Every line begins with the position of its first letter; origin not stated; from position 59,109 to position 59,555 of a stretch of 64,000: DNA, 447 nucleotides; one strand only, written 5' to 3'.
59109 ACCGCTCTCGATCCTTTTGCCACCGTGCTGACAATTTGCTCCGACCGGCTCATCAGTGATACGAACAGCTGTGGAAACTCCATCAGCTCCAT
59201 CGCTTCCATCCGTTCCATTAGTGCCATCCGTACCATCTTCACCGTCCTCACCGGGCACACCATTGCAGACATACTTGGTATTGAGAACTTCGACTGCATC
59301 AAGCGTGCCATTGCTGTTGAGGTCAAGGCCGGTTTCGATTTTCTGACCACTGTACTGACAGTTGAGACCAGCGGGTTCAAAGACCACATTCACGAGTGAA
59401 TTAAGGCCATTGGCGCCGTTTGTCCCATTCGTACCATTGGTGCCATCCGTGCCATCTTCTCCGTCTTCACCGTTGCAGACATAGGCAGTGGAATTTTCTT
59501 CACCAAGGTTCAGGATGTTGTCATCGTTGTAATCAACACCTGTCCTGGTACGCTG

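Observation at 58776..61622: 948-aa lipoprotein built from Cys-pair / DxDxDG calcium-binding-like units joined by variable-length collagen-like GT(D/N) triplet tracts, with near-identical intragenic DNA repeats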

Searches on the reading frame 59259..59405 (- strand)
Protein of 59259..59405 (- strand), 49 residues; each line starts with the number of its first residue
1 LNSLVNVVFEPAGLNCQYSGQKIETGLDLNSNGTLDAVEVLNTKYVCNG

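Call 29: search_solved_structures(query=A2, max_evalue=1, show_alignments=3)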
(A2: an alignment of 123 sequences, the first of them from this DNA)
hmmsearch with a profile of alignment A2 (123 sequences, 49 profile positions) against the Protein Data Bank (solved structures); distinct sequences matched with E-value up to 1: 55.
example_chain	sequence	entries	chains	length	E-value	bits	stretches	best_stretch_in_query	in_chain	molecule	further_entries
2jnx_A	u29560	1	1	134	0.00047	23.1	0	27-42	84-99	Calcium binding protein 2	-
1jfj_A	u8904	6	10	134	0.00061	22.8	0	27-42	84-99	CALCIUM-BINDING PROTEIN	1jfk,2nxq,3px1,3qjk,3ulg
2m7n_A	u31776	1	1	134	0.00062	22.8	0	27-42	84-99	Calcium-binding protein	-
8fns_A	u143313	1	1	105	0.003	20.6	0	27-41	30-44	EF-hand domain-containing protein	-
6mi5_X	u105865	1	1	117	0.0046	20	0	27-41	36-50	Lanmodulin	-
3l19_A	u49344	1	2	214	0.0052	19.8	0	27-39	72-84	Calcium/calmodulin dependent protein kinase with a kinase domain and 4 calmodulin like EF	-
4zcu_A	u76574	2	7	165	0.017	18.2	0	27-42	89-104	Calcium-binding mitochondrial carrier protein SCaMC-1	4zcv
4n5x_A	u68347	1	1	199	0.046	16.8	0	27-42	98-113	Calcium-binding mitochondrial carrier protein SCaMC-1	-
1tiz_A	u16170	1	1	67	0.063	16.3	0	27-42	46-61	calmodulin-related protein, putative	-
6fgo_E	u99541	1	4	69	0.13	15.3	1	23-39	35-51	Z-Ca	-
6iie_A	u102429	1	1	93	0.15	15.2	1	28-42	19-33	Diacylglycerol kinase alpha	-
3lij_A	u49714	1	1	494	0.17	14.9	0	27-39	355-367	Calcium/calmodulin dependent protein kinase with a kinase domain and 4 calmodulin like EF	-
5cdt_A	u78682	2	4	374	0.18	14.9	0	16-46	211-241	Alcohol dehydrogenase E chain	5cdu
7pi6_A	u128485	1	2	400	0.2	14.7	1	22-42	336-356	65 kDa invariant surface glycoprotein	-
3oq6_A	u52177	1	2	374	0.28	14.3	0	16-46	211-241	Alcohol dehydrogenase E chain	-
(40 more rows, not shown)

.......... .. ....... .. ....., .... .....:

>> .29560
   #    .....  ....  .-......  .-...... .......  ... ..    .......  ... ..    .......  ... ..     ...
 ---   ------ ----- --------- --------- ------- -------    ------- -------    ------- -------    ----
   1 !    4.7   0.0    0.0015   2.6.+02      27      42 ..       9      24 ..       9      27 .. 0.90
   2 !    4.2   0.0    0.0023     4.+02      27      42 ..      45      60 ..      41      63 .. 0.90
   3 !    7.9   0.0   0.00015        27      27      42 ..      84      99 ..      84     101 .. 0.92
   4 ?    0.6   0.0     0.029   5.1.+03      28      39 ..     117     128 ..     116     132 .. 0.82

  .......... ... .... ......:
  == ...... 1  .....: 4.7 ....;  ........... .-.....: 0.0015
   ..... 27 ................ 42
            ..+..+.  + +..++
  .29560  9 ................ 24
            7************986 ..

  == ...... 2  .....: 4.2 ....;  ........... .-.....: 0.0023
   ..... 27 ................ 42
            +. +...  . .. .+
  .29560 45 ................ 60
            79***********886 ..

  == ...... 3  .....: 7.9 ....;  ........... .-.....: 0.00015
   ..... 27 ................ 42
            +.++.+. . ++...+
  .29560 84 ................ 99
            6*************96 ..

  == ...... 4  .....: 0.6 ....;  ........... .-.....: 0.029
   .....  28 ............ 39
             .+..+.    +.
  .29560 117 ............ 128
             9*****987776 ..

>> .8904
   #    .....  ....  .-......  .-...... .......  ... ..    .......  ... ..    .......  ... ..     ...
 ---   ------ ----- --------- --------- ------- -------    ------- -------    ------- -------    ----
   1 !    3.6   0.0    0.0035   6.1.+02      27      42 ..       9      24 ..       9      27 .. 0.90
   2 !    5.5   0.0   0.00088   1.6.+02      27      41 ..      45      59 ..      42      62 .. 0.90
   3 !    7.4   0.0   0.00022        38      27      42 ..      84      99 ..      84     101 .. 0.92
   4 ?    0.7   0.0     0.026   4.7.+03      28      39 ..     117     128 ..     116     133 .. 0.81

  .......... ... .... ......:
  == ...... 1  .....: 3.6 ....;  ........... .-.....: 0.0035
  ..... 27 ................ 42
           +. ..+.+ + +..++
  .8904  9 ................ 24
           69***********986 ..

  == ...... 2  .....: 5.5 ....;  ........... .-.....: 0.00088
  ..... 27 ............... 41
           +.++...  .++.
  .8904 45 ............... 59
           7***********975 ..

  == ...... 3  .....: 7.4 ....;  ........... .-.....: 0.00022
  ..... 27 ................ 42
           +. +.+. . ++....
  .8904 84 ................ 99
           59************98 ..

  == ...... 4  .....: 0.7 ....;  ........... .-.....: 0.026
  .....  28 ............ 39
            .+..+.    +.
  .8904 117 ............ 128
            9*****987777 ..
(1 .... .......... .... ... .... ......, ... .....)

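Call 34: predict_structure(alignment_id=A2)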
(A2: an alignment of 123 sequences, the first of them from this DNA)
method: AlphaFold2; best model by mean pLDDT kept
length: 49 residues; sequences in the alignment: 123
mean_pLDDT: 94.1   pTM: 0.68
mean pLDDT of the five models: 94.1, 94.0, 92.5, 91.6, 86.8
residues with pLDDT >= 90: 46; 70-90: 2; 50-70: 1; < 50: 0
segments of 3 or more residues with pLDDT < 50: none
pLDDT, mean of each block of 10 residues (from residue 1): 93 94 97 96 90
secondary structure, 60 per line:
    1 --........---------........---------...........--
elements in order: E3-10 E20-27 E40-47

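Call 68: search_protein_families(library=phrogs, proteins=[window:59259-59405:-], max_evalue=0.01)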
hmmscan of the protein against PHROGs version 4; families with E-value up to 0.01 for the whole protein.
seq(49 aa): 0 families
